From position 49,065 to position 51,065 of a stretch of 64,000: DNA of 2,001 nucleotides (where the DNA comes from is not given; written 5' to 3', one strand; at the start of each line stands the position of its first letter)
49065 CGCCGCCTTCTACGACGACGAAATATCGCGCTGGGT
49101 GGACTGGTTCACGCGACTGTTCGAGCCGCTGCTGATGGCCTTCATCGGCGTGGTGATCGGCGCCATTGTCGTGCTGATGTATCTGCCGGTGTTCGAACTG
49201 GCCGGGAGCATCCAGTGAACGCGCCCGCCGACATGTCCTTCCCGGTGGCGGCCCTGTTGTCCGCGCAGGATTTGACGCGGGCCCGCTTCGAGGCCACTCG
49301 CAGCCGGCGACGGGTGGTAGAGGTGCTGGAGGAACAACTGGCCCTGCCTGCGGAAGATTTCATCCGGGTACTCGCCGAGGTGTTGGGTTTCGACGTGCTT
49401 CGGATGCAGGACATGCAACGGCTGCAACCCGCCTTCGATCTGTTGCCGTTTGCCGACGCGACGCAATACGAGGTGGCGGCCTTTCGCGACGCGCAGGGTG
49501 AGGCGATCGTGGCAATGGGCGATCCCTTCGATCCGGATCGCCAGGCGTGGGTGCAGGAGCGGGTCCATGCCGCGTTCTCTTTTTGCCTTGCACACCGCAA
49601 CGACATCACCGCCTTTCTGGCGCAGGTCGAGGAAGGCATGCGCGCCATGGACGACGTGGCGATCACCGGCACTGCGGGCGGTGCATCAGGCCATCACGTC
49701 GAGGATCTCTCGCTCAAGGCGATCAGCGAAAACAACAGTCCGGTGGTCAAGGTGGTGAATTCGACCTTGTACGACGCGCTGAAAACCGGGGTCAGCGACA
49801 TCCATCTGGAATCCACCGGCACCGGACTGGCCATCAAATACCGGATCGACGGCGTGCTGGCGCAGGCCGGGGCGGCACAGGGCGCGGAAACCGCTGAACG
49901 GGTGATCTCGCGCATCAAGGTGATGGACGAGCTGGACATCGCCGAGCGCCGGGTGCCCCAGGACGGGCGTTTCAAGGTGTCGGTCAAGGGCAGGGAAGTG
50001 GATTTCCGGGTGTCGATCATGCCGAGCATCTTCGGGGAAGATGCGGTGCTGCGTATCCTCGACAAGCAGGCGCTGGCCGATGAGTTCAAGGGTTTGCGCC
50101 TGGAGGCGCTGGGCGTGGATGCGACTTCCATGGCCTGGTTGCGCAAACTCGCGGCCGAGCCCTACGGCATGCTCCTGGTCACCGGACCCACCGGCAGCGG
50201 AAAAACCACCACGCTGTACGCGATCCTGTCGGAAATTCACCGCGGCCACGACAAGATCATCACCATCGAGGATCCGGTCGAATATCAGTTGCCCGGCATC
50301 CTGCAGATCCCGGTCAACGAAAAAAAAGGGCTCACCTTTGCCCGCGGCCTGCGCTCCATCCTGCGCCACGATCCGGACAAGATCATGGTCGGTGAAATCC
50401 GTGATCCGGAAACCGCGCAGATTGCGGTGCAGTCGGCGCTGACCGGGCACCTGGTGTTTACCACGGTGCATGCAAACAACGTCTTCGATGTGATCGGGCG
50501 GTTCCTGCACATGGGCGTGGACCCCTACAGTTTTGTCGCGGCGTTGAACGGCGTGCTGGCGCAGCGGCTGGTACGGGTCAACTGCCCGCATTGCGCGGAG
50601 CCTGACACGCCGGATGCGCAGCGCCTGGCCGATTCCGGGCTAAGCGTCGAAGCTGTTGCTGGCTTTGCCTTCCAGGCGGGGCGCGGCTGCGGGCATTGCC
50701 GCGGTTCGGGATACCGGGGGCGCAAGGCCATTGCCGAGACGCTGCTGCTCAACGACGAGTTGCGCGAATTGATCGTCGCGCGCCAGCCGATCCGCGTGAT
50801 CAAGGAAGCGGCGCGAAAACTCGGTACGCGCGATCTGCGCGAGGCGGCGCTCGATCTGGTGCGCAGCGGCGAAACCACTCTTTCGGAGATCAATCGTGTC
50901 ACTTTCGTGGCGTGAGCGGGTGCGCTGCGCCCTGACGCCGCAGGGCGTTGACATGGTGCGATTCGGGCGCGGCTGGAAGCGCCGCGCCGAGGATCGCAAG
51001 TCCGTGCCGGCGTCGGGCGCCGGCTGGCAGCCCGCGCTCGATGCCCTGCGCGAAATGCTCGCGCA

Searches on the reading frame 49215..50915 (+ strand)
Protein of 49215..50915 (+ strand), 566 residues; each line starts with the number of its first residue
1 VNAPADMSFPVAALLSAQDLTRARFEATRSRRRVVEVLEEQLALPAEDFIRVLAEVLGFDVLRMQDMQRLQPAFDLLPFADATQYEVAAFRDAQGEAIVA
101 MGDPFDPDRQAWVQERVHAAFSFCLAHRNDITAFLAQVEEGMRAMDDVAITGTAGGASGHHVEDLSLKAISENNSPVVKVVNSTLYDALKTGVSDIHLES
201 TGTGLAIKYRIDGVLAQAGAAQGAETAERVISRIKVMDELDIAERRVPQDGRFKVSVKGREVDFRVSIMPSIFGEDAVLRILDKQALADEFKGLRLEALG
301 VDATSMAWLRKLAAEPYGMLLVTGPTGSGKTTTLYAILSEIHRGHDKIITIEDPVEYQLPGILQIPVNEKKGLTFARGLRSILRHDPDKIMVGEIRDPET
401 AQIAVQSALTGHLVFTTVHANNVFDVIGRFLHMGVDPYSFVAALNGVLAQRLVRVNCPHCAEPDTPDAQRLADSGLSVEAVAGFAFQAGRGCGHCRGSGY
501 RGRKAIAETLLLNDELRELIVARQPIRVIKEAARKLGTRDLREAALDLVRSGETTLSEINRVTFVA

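Call 3: search_protein_families(library=ncbifam, proteins=[window:49215-50915:+], max_evalue=0.01)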
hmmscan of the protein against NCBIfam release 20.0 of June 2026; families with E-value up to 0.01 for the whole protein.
window:49215-50915:+ (566 aa): 22 families
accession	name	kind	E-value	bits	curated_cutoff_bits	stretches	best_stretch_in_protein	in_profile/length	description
TIGR02533.1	type_II_gspE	equivalog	2.3e-148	494.9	630.25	1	77-563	4-486/486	type II secretion system ATPase GspE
TIGR02538.1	type_IV_pilB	equivalog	7.9e-145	483.6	675.65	1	13-563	10-562/564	type IV-A pilus assembly ATPase PilB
NF007755.0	PRK10436.1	equivalog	1.7e-111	373.2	617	1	117-563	41-459/465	type II secretion system protein GspE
NF053534.1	T4PilAsmATPsTfpB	equivalog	5.5e-110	368.5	850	1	37-563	56-582/584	type IV pilus assembly ATPase TfpB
NF041000.1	ATPase_ComGA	equivalog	1.4e-75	253.8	300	1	184-454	3-266/267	competence type IV pilus ATPase ComGA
TIGR01420.1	pilT_fam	subfamily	1.3e-45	156.2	319.1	1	183-433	4-242/343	PilT/PilU family type 4a pilus ATPase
TIGR02525.1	plasmid_TraJ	equivalog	3.5e-23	82.2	368.3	1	317-433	149-272/372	plasmid transfer ATPase TraJ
NF058587.1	archaellum_moto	equivalog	3e-22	79.1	550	1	318-454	276-418/527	archaellum flagellar ATPase motor FlaI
TIGR02524.1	dot_icm_DotB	equivalog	2.2e-21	76.5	463.3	1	317-430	134-256/358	Dot/Icm type IV secretion system ATPase DotB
TIGR03819.1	heli_sec_ATPase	hypoth_equivalog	1.3e-15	57.4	373.15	1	304-434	166-301/340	TadA family conjugal transfer-associated ATPase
TIGR02782.1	TrbB_P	equivalog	3e-15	56.3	304.55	1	320-426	139-248/303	P-type conjugative transfer ATPase TrbB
TIGR02788.1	VirB11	equivalog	1.9e-14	53.5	249.95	1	319-431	146-263/308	P-type DNA transfer ATPase VirB11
NF053672.1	bindosome_BasE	exception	7.2e-13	48.1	1000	1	311-430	264-388/512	bindosome assembly system ATPase subunit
NF010469.0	PRK13894.1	subfamily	7.9e-13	48.4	508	1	319-430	151-264/320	conjugal transfer ATPase TrbB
NF010407.0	PRK13833.1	subfamily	1.1e-12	48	499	1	320-429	147-258/323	conjugal transfer protein TrbB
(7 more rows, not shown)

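Call 4: search_protein_families(library=pfam, proteins=[window:49215-50915:+], max_evalue=0.01)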
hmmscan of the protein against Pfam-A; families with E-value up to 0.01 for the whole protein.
window:49215-50915:+ (566 aa): 8 families
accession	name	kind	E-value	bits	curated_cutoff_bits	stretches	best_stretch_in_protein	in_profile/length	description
PF00437.27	T2SSE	-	2.2e-125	418.6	24.9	1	172-561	3-370/370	Type II/IV secretion system protein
PF05157.20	MshEN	-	8.9e-08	32.5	23.1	1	65-143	9-88/90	MshEN domain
PF25199.1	nSTAND_NTPase5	-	2.8e-05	24.4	34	1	310-354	34-79/145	Novel STAND NTPase 5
PF13401.12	AAA_22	-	0.00015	22.5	27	1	318-356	6-44/130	AAA domain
PF13191.12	AAA_16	-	0.00037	21.5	32.6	1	315-383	23-79/167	AAA ATPase domain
PF13555.12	AAA_29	-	0.0021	18.2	27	1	314-337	19-42/61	P-loop containing region of AAA domain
PF13604.12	AAA_30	-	0.0026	18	27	1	308-343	9-44/191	AAA domain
PF20720.3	nSTAND3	-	0.0032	17.6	27.2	1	315-356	15-56/155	Novel STAND NTPase 3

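Call 32: find_related_loci(query=A3, collection=metagenome_contigs, flank=10000)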
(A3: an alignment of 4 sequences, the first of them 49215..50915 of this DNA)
Query A3 (566 aa) in metagenome_contigs; peptide patterns used: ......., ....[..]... (x = any residue, [..] = any of these).
600 stretches matched a pattern (row limit reached: there are more); 588 encode a relative of the query (tblastn E <= 1e-3); the best 80 are kept; 80 distinct loci.
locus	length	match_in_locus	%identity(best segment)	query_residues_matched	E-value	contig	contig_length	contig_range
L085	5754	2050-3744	69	1-566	0e+0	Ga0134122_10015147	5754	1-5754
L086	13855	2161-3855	66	1-566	0e+0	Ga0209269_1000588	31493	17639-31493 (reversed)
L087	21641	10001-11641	67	20-566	0e+0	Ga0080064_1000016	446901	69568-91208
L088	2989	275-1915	66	20-566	0e+0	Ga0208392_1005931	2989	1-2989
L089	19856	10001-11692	64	1-564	0e+0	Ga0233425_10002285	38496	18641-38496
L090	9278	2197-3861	66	12-566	0e+0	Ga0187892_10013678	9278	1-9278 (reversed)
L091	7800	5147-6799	66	16-566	0e+0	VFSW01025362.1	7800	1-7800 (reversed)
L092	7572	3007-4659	66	15-565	0e+0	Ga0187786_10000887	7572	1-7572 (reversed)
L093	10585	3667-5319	64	15-565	0e+0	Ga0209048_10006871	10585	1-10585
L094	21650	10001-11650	64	14-563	0e+0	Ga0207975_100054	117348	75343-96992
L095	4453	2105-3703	67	34-566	0e+0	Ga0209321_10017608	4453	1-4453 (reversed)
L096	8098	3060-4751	63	1-566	0e+0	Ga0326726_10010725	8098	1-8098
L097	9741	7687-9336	64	13-565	0e+0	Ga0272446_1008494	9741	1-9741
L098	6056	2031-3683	62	15-566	0e+0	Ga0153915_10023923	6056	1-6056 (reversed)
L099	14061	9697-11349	62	14-566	0e+0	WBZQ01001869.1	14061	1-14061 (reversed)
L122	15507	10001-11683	60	8-566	0e+0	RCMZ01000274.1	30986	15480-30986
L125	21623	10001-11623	62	30-566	0e+0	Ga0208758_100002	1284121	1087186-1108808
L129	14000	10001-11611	62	34-566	0e+0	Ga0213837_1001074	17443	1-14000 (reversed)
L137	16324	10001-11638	61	26-566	0e+0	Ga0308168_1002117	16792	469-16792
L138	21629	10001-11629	62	34-566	0e+0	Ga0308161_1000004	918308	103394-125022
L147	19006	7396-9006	61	34-566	0e+0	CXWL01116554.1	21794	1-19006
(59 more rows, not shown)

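Call 53: search_protein_families(library=pfam, proteins=[L147:2044-5286:+, L129:4784-7990:+, L125:2667-5846:-, L137:4182-7346:-, L122:3844-7206:+, L138:2767-6921:+, L147:1344-2081:+, L129:3957-4742:+, L125:5754-6374:+], max_evalue=0.001)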
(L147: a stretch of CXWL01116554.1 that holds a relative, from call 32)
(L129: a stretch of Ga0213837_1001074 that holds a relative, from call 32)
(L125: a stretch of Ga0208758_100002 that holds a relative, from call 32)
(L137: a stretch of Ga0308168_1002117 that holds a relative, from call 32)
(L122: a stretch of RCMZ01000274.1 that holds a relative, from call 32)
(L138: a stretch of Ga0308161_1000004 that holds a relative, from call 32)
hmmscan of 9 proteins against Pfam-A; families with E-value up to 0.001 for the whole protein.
L147:2044-5286:+ (1080 aa): 4 families
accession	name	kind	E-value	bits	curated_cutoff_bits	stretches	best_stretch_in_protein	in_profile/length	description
PF00082.27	Peptidase_S8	-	3.9e-31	108.9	21.8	1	186-679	1-274/288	Subtilase family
PF17766.7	fn3_6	-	6.4e-22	78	26.4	1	747-839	1-97/99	Fibronectin type-III domain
PF02225.27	PA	-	1.2e-10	41.8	23.9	1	484-552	23-95/95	PA domain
PF05922.21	Inhibitor_I9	-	3.3e-07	31.3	21.2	1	57-157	2-81/82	Peptidase inhibitor I9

L129:4784-7990:+ (1068 aa): 4 families
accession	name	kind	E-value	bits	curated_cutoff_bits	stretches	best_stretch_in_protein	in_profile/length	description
PF00082.27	Peptidase_S8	-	4.5e-36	125.1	21.8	1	161-663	1-274/288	Subtilase family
PF17766.7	fn3_6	-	1.2e-20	74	26.4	1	730-823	1-97/99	Fibronectin type-III domain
PF02225.27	PA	-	3.1e-12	46.9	23.9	1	465-536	23-95/95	PA domain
PF05922.21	Inhibitor_I9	-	7.4e-07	30.2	21.2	1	32-132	2-81/82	Peptidase inhibitor I9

L125:2667-5846:- (1059 aa): 0 families

L137:4182-7346:- (1054 aa): 4 families
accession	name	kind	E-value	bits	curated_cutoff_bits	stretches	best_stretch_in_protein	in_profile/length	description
PF01915.27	Glyco_hydro_3_C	-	2.3e-47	162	31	1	492-906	1-200/200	Glycosyl hydrolase family 3 C-terminal domain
PF00933.27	Glyco_hydro_3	-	2.8e-33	116.1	27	1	219-411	62-257/316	Glycosyl hydrolase family 3 N terminal domain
PF07691.17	PA14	-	2.4e-26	92.7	24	1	584-743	2-145/147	PA14 domain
PF14310.12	Fn3-like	-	4.2e-26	91.3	25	1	943-1013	1-71/71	Fibronectin type III-like domain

L122:3844-7206:+ (1120 aa): 0 families

L138:2767-6921:+ (1384 aa): 0 families

L147:1344-2081:+ (245 aa): 1 family
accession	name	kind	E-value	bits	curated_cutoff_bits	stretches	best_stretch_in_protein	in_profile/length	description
PF07589.16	PEP-CTERM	-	6.3e-07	29.7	20.7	1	219-242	1-23/24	PEP-CTERM motif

L129:3957-4742:+ (261 aa): 1 family
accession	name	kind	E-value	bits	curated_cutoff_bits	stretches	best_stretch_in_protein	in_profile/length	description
PF07589.16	PEP-CTERM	-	4.6e-06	26.9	20.7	1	236-259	1-24/24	PEP-CTERM motif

L125:5754-6374:+ (206 aa): 1 family
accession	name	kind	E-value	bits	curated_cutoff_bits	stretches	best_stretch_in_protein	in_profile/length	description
PF07589.16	PEP-CTERM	-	0.00041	20.8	20.7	1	181-204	2-24/24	PEP-CTERM motif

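Call 60: search_protein_families(library=ncbifam, proteins=[L125:7126-8115:+, L137:1494-2846:+, L147:1344-2081:+], max_evalue=0.001)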
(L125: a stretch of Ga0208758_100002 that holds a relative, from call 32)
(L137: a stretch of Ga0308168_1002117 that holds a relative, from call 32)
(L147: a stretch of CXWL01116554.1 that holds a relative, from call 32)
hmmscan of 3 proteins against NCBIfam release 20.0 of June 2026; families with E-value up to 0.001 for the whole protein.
L125:7126-8115:+ (329 aa): 16 families
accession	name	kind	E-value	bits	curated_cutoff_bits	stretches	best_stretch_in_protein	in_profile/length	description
TIGR03020.2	EpsA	equivalog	3.3e-47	161.2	170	1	84-317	3-245/247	XrtB/PEP-CTERM-associated transcriptional regulator EpsA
NF007505.1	PRK10100.1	equivalog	7.7e-14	51.8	250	1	260-315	142-197/204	biofilm master transcriptional regulator CsgD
TIGR03541.1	reg_near_HchA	equivalog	4.6e-11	42.7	215.6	1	259-316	168-225/232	PA1136 family autoinducer-binding transcriptional regulator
NF047785.1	respo_reg_MadR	equivalog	2.6e-09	36.7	300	1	257-317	143-203/209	MadR family response regulator transcription factor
NF007561.1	PRK10188.1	equivalog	2.9e-08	33.3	350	1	232-319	155-236/240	quorum-sensing transcriptional regulator SdiA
NF052445.1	RespRegMctR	equivalog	4.2e-07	29.6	300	1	259-309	141-191/205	two-component system response regulator MctR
NF003420.0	PRK04841.1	equivalog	4.3e-07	28.4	537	1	263-320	839-896/903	HTH-type transcriptional regulator MalT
NF047402.1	TransRegVisN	equivalog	6.2e-06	25.6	250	1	263-320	186-241/246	transcriptional regulator VisN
NF052366.1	photon_PedR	equivalog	6.8e-06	26.2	120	1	262-314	2-54/74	photosynthetic electron transport-dependent transcriptional regulator PedR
NF007708.0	PRK10403.1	equivalog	2e-05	24.2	343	1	258-313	149-204/215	nitrate/nitrite response regulator protein NarP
NF041830.1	RR_TF_ErdR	exception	3.1e-05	23.8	390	1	255-314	143-202/213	response regulator transcription factor ErdR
NF007403.0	PRK09935.1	equivalog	4e-05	23.3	271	1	257-308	144-195/210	fimbria biosynthesis transcriptional regulator FimZ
NF007935.0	PRK10651.1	equivalog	6.8e-05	22.1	250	1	257-314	150-207/216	two-component system response regulator NarL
NF011896.0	PRK15369.1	equivalog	9e-05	22.2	242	1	260-322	147-209/211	two component system response regulator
NF041673.1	transregRamA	equivalog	0.00015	20.9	500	1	262-322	218-278/280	acetate metabolism transcriptional regulator RamA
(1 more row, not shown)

L137:1494-2846:+ (450 aa): 11 families
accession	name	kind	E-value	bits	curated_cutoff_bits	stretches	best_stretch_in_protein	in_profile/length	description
TIGR03020.2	EpsA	equivalog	3.7e-47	161.1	170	1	202-442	5-245/247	XrtB/PEP-CTERM-associated transcriptional regulator EpsA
NF047785.1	respo_reg_MadR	equivalog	1.1e-09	38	300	1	385-439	146-200/209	MadR family response regulator transcription factor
NF007505.1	PRK10100.1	equivalog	2.2e-09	37.3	250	1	387-439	144-196/204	biofilm master transcriptional regulator CsgD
TIGR03541.1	reg_near_HchA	equivalog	3.4e-09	36.6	215.6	1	387-444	171-228/232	PA1136 family autoinducer-binding transcriptional regulator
NF003420.0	PRK04841.1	equivalog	5.8e-07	27.9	537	1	386-445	837-896/903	HTH-type transcriptional regulator MalT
NF052445.1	RespRegMctR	equivalog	1.1e-06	28.3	300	1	384-439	141-196/205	two-component system response regulator MctR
NF047402.1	TransRegVisN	equivalog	5e-06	25.9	250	1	388-441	186-239/246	transcriptional regulator VisN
NF052366.1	photon_PedR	equivalog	7.3e-06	26.1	120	1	388-438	3-53/74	photosynthetic electron transport-dependent transcriptional regulator PedR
NF007561.1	PRK10188.1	equivalog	0.00011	21.6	350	1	385-436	177-228/240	quorum-sensing transcriptional regulator SdiA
NF007708.0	PRK10403.1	equivalog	0.00045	19.7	343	1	388-443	154-209/215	nitrate/nitrite response regulator protein NarP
NF041232.1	BagY_FevT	exception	0.00093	18.2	700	0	388-438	297-347/367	LuxR family transcriptional regulator BagY/FevT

L147:1344-2081:+ (245 aa): 11 families
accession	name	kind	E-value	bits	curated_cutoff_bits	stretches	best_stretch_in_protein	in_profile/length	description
NF038120.1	PEP_CTERM_QFxxD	subfamily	1.1e-59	201.9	80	1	31-243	2-214/215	NF038120 family PEP-CTERM protein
NF041538.1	PEP_EDSA_1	subfamily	7.2e-08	32.4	100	1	218-243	281-307/307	EDSAP-1 family PEP-CTERM protein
NF038129.1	PEP_NF038129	equivalog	1.8e-07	31.2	65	1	167-243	120-194/194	NF038129 family PEP-CTERM protein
NF033554.9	floc_PepA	equivalog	3.9e-07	30.1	80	1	124-243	150-260/261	flocculation-associated PEP-CTERM protein PepA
NF038125.1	PEP_CTERM_THxN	subfamily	1.6e-06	27.9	85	1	212-243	215-246/246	THxN family PEP-CTERM protein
NF038118.1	PEP_CTERM_CCXG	equivalog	2.1e-05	24.3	90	1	207-243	161-199/199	CCXG family PEP-CTERM protein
TIGR02595.1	PEP_CTERM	domain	2.4e-05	24.9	16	1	220-243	1-23/24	PEP-CTERM sorting domain-containing protein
NF038124.1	PEP_CTERM_TLD_A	exception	3.4e-05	23.5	100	1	178-243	171-234/235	PEP_CTERM-anchored TLD domain-containing protein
NF035944.1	PEPxxWA-CTERM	domain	0.0002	21.2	35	1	220-243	1-24/24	PEPxxWA-CTERM sorting domain-containing protein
NF038126.1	PEP_CTERM_FxDxF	subfamily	0.00046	20.5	50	1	138-243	70-165/165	FxDxF family PEP-CTERM protein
NF041927.1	Xrt_dep_XDP1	equivalog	0.00061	19.8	125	0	218-243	217-242/242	exosortase-dependent surface protein XDP1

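Call 64: search_solved_structures(query=window:49215-50915:+, max_evalue=1e-20)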
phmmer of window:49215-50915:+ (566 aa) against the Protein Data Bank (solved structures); distinct sequences matched with E-value up to 1e-20: 21.
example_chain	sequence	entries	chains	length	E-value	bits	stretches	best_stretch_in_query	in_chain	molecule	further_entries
3jc8_Ba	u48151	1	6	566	2.5e-106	359.6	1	14-559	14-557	Type IV-A pilus assembly ATPase PilB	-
6olj_C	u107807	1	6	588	4.6e-105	355.4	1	30-564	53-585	Type IV pilus biogenesis ATPase PilB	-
5tsg_B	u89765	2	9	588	1.2e-104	354.1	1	30-564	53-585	Type IV pilus biogenesis ATPase PilB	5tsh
5zfr_A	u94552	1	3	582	3e-104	352.7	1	30-564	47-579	Type IV pilus biogenesis ATPase PilB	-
4kss_A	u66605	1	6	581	4.8e-104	352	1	171-563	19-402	Type II secretion system protein E, hemolysin-coregulated protein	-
4ksr_A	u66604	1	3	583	4.8e-104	352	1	171-563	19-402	Type II secretion system protein E, Hemolysin-coregulated protein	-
1p9r_A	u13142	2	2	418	2.4e-103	349.7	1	171-561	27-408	General secretion pathway protein E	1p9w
4pht_A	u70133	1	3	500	3.5e-102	345.9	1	133-563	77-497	General secretory pathway protein E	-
6f8l_G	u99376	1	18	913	7e-95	321.8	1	173-561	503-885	Type IV pilus assembly protein PilF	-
5oiu_A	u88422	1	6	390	1.4e-94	320.8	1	175-560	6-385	Type IV pilus assembly protein PilF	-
5it5_F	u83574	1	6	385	2.6e-94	319.9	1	179-560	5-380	ATP binding motif-containing protein PilF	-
6ejf_A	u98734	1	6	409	2.7e-94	319.8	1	179-561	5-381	Type IV pilus assembly protein PilF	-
8dze_A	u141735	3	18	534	2.5e-31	112.1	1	166-522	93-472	BfpD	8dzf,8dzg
6ojx_A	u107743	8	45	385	6.1e-29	104.2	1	287-433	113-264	Twitching motility pilus retraction ATPase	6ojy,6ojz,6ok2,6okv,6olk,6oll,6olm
5zfq_A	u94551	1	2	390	1.1e-28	103.3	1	296-438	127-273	Twitching motility pilus retraction protein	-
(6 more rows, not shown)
